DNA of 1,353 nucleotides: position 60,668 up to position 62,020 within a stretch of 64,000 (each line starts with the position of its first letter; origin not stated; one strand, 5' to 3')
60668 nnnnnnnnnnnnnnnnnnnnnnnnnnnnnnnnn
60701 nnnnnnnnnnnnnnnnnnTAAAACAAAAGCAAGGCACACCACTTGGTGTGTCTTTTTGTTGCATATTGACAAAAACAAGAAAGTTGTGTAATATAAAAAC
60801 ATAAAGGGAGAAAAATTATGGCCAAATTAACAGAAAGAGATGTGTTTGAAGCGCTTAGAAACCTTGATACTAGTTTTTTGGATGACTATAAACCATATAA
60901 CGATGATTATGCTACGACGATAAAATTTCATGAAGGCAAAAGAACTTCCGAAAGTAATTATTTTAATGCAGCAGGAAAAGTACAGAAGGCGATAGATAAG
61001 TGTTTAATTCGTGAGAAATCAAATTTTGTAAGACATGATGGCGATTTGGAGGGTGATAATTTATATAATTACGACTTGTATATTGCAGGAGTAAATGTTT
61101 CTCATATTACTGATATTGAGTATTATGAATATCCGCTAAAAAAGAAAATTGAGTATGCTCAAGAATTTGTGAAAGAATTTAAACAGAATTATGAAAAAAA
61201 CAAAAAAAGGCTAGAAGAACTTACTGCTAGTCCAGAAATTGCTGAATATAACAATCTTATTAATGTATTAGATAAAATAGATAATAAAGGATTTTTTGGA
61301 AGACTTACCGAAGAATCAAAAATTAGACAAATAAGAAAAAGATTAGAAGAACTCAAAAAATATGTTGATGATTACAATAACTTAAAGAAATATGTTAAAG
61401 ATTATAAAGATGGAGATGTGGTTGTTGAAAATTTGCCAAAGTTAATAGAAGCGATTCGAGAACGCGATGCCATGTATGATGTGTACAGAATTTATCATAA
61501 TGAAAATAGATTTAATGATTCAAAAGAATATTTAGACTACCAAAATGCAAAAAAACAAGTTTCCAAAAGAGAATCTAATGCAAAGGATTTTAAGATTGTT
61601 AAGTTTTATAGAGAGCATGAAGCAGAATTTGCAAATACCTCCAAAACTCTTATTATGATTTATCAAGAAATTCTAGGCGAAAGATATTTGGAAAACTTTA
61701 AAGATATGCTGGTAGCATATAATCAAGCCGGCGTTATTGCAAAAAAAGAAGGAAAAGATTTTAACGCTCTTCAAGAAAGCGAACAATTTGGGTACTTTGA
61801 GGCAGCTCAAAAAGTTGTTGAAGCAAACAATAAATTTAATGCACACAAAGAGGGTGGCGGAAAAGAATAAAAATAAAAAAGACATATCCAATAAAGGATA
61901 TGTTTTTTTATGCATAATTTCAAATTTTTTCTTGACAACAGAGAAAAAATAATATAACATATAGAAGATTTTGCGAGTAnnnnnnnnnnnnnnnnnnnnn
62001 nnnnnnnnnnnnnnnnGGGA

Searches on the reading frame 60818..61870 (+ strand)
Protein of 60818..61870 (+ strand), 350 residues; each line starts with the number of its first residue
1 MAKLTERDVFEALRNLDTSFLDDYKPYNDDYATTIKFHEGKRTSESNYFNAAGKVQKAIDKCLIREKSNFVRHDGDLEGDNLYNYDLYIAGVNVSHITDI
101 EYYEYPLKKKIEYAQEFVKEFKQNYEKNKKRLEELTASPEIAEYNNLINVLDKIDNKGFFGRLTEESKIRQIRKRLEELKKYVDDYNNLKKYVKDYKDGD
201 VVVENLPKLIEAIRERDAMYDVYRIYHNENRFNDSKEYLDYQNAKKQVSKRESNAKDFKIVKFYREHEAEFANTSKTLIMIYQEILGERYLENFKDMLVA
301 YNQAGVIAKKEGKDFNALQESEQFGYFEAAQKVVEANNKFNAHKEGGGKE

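Call 58: find_encoding_contigs(protein=window:60818-61870:+, flank=10000, max_places=3)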
Protein window:60818-61870:+ (350 aa): 1 contig read that carries it; 1 place shown.
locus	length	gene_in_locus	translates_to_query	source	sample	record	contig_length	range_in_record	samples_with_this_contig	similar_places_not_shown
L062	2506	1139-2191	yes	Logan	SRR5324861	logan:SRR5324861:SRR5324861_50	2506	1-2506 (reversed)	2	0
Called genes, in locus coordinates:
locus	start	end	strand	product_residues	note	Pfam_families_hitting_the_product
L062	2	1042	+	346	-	?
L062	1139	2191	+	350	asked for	-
